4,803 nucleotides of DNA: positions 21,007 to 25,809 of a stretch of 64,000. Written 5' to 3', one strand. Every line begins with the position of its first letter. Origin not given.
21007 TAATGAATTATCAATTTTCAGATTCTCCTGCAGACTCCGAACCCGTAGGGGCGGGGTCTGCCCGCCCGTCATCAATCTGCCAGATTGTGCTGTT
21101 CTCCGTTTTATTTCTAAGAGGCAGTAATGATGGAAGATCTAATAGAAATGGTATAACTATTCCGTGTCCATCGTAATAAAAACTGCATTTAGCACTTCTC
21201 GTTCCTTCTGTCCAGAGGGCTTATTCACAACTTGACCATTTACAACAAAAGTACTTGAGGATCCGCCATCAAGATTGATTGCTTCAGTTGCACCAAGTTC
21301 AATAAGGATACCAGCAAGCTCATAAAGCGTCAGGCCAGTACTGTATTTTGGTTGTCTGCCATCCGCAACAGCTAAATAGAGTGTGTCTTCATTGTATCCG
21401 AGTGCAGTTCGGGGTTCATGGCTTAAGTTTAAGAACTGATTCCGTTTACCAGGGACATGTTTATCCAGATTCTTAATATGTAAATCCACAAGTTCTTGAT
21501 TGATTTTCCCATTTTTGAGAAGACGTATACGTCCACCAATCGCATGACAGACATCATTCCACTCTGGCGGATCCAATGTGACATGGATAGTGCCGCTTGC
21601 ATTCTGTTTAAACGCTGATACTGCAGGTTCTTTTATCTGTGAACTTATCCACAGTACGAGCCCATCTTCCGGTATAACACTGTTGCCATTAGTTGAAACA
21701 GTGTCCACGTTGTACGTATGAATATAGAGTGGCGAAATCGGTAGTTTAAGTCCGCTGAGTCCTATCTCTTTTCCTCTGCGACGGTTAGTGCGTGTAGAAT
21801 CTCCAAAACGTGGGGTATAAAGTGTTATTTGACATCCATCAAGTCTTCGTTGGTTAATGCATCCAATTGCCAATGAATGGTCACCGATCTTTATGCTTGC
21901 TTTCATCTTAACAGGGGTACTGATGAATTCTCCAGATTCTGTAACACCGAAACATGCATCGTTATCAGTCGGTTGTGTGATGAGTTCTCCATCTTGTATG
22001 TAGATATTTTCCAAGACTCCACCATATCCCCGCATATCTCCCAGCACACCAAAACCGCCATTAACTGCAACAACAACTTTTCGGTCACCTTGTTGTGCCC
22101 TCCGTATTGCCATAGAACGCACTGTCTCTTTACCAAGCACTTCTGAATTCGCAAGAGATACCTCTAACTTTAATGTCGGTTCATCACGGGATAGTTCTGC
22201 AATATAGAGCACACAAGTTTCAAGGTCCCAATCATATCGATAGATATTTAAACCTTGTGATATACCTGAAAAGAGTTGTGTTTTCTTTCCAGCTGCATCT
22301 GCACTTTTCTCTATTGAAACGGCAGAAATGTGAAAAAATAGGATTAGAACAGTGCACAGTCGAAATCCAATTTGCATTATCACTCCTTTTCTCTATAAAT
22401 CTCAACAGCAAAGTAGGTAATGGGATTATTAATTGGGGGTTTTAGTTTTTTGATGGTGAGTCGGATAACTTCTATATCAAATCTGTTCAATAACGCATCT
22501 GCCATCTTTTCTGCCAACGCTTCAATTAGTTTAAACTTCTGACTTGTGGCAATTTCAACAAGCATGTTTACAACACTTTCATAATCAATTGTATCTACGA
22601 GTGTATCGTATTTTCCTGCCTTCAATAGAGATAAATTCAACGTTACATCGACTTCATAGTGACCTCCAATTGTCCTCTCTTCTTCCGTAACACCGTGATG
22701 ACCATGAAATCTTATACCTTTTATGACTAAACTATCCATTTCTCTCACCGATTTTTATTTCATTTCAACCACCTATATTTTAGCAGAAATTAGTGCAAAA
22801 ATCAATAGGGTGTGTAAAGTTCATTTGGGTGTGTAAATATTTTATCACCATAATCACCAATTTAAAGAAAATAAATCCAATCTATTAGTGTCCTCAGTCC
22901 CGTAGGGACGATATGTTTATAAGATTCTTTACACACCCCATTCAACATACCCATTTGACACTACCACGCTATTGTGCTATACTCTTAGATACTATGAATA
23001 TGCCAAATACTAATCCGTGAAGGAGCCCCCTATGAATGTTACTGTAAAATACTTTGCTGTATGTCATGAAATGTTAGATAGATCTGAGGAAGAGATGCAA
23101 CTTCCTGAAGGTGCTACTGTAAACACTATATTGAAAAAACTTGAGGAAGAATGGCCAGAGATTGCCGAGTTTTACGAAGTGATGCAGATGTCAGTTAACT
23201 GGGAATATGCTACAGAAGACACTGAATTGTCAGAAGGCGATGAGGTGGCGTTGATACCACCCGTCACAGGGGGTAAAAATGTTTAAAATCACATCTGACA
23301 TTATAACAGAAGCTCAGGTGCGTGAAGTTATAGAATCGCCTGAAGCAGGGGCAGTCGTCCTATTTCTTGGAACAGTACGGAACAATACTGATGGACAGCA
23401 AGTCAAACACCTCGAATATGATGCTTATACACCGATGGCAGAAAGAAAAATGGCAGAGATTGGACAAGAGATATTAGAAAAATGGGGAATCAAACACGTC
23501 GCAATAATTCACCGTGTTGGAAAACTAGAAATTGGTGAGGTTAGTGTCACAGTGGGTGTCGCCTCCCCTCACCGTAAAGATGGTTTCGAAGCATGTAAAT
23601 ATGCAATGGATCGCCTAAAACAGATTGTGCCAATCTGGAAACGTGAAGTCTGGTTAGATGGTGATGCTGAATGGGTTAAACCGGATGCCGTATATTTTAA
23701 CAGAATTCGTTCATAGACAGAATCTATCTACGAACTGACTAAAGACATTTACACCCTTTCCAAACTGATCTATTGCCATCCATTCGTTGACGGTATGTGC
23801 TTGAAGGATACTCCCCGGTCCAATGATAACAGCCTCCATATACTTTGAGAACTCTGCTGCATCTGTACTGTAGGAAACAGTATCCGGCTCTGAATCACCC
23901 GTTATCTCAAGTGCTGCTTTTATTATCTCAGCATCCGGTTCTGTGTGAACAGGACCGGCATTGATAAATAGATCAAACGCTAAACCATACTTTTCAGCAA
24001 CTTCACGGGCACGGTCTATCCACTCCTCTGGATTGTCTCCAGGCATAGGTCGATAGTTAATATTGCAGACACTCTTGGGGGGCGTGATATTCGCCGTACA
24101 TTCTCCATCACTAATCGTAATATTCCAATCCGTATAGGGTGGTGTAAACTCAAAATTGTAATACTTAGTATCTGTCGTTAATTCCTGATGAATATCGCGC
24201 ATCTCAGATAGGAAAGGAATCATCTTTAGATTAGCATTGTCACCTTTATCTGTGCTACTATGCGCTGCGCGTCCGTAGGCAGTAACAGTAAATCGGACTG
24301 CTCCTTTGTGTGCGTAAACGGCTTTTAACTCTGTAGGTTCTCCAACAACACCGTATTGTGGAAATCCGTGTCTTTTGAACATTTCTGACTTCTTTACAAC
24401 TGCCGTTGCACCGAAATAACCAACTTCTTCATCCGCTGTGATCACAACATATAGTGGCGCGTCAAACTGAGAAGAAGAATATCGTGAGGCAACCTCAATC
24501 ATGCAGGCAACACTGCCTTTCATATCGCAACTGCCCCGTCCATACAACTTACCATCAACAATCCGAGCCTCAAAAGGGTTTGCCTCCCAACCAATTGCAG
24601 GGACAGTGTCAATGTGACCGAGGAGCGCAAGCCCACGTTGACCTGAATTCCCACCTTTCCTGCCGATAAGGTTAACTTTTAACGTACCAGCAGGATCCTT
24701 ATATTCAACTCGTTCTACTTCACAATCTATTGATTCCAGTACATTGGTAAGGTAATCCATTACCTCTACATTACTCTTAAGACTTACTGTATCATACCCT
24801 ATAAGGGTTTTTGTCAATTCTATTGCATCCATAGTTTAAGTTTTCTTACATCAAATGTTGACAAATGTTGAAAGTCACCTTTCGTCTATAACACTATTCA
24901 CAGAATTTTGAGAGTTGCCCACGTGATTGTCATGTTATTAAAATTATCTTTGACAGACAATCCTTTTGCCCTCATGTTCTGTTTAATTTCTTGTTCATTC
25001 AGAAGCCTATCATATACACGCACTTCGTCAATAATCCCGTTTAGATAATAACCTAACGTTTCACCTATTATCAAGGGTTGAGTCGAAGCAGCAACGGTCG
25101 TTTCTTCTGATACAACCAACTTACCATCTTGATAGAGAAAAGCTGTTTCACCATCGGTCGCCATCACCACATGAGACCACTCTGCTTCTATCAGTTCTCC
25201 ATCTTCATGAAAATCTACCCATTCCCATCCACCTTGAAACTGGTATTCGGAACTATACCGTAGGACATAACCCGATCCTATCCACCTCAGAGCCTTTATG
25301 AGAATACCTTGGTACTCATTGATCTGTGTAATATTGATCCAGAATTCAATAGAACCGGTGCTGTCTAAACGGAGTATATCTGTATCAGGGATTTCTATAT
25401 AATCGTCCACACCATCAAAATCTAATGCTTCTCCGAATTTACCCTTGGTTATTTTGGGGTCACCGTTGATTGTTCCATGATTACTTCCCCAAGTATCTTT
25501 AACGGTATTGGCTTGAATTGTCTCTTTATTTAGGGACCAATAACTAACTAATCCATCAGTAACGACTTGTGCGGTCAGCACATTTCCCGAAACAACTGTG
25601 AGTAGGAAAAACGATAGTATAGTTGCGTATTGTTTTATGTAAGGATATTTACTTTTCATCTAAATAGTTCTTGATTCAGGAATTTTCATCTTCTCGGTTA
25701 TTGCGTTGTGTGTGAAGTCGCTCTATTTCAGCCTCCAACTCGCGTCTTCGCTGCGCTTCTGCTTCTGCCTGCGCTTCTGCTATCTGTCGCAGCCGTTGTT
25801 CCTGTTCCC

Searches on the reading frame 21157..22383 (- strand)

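Call 67: search_protein_families(library=pfam, proteins=[window:21157-22383:-], max_evalue=0.0001)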
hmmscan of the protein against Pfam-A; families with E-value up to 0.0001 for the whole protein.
window:21157-22383:- (408 aa): 1 family
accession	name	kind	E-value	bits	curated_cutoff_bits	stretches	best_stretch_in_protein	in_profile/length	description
PF09992.14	NAGPA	-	2.9e-36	125.7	25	1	228-403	14-168/169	Phosphodiester glycosidase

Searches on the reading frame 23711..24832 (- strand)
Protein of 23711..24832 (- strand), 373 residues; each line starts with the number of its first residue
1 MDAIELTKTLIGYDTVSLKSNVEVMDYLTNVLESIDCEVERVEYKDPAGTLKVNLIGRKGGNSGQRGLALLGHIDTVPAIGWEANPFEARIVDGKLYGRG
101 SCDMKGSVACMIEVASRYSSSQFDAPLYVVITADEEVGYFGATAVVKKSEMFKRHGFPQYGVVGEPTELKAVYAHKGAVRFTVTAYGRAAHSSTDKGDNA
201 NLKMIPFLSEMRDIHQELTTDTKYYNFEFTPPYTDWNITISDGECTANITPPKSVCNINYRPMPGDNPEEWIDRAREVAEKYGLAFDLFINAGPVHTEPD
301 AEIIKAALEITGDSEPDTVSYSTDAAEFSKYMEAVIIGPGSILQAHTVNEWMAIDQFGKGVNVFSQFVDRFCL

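Call 67: search_protein_families(library=pfam, proteins=[window:23711-24832:-], max_evalue=0.0001)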
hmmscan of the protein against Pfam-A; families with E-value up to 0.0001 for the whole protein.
window:23711-24832:- (373 aa): 4 families
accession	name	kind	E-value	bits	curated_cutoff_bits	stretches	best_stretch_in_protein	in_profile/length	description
PF01546.33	Peptidase_M20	-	1.2e-33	117.2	24.6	1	69-369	1-205/206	Peptidase family M20/M25/M40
PF07687.19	M20_dimer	-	5.9e-19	68.4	21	1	173-282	1-102/107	Peptidase dimerisation domain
PF05343.19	Peptidase_M42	-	1.4e-07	31.3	23.2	1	102-148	133-179/292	M42 glutamyl aminopeptidase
PF04389.22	Peptidase_M28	-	1.4e-06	28.6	21.3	1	54-166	1-98/193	Peptidase family M28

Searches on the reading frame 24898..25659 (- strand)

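Call 67: search_protein_families(library=pfam, proteins=[window:24898-25659:-], max_evalue=0.0001)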
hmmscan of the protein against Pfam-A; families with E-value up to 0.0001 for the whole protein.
window:24898-25659:- (253 aa): 1 family
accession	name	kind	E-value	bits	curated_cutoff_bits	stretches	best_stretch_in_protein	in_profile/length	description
PF13385.13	Laminin_G_3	-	2.3e-24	86.7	27.6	1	82-226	1-151/151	Concanavalin A-like lectin/glucanases superfamily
